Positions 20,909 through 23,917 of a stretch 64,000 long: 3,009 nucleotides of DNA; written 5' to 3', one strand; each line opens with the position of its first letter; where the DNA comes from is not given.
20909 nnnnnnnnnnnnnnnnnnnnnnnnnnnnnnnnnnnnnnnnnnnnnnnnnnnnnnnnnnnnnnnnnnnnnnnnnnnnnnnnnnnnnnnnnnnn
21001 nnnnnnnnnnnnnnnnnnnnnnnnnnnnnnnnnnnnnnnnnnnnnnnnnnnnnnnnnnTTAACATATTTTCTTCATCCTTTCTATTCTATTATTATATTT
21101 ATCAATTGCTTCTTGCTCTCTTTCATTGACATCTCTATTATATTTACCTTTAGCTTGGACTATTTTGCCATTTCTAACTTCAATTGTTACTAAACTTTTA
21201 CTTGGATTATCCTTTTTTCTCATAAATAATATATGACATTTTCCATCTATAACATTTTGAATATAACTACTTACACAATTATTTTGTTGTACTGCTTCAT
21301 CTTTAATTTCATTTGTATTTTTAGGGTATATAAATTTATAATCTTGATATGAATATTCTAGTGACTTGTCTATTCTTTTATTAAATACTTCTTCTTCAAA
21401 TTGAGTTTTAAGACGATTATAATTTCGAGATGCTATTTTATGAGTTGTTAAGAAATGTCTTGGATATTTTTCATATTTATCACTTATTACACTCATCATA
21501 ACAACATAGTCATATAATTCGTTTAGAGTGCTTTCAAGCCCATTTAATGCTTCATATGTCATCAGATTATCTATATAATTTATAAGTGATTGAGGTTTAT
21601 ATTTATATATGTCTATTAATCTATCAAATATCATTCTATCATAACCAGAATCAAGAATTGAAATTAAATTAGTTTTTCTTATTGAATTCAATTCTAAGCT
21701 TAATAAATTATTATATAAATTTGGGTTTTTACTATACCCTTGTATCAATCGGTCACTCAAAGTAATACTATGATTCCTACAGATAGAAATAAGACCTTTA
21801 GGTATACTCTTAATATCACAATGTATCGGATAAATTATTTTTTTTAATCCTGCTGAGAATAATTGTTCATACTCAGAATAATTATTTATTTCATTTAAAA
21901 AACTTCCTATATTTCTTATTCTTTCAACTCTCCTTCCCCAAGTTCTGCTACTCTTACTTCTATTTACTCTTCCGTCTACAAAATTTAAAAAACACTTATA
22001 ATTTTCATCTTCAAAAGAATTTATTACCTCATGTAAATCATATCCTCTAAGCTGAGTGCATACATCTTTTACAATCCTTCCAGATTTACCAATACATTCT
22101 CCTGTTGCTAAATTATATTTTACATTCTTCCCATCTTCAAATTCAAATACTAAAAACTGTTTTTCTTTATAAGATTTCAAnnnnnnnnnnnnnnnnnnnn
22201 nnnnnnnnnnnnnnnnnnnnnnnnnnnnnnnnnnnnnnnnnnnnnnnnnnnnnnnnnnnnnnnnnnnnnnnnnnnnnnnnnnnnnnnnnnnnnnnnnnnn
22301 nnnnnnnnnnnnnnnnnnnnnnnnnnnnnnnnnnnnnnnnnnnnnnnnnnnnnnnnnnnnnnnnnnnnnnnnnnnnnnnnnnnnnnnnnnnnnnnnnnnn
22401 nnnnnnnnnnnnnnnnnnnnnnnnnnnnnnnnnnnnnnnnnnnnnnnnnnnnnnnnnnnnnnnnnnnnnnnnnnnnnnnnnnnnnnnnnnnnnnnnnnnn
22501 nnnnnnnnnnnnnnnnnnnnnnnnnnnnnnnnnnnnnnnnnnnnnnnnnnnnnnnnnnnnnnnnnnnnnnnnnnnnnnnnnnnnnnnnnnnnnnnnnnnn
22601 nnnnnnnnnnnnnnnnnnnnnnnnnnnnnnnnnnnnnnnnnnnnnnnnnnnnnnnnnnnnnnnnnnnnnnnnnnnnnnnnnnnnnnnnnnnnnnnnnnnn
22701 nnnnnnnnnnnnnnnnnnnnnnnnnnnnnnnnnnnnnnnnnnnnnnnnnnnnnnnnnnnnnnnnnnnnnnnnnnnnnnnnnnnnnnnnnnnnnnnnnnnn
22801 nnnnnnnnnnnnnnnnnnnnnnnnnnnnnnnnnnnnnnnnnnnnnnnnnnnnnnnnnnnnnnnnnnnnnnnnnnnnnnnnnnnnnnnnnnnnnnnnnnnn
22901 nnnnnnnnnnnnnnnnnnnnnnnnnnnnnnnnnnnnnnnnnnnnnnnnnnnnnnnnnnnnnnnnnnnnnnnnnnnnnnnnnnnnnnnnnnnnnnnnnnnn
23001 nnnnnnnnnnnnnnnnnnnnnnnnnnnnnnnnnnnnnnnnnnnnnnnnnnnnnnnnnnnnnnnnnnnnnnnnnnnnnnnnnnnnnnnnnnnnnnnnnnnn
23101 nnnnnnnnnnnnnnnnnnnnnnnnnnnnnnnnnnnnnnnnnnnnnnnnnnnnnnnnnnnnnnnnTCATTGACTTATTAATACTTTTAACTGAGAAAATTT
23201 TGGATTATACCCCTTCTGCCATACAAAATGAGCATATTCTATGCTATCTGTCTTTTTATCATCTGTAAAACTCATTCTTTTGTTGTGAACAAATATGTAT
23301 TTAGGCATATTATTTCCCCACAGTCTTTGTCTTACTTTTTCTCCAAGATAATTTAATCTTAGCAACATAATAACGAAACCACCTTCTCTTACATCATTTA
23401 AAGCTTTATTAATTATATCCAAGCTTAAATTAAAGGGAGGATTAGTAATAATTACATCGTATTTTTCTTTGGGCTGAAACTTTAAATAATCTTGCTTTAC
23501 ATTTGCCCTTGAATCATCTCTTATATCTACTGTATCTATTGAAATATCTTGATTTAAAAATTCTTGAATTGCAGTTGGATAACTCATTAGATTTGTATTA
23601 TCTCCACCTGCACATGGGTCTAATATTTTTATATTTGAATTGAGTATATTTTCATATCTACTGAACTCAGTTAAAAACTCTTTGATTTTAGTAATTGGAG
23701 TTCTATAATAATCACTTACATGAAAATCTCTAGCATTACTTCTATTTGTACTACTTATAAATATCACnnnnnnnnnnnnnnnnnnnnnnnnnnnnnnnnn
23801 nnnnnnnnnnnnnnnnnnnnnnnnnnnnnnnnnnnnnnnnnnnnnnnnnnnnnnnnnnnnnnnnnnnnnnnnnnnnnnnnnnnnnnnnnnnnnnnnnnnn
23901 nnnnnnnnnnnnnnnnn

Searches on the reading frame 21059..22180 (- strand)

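Call 45: search_protein_families(library=pfam, proteins=[window:21059-22180:-], max_evalue=0.01)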
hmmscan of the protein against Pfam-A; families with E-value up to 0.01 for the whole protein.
window:21059-22180:- (373 aa): 1 family
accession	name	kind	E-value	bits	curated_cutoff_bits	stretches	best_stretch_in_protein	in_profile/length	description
PF14284.11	PcfJ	-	1.8e-21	76.9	25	1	230-357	15-145/147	PcfJ-like protein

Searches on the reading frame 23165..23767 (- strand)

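Call 34: search_protein_families(library=pfam, proteins=[window:23165-23767:-], max_evalue=0.01)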
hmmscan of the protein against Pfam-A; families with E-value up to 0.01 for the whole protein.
window:23165-23767:- (200 aa): 3 families
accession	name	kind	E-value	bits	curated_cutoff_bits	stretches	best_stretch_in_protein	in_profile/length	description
PF05869.16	Dam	-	0.00022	21.4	28.1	0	101-173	58-129/169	DNA N-6-adenine-methyltransferase (Dam)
PF07669.17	Eco57I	-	0.00043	20.9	25.3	1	75-120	47-92/171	Eco57I restriction-modification methylase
PF05175.20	MTS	-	0.0021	18.1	23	1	90-124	86-128/170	Methyltransferase small domain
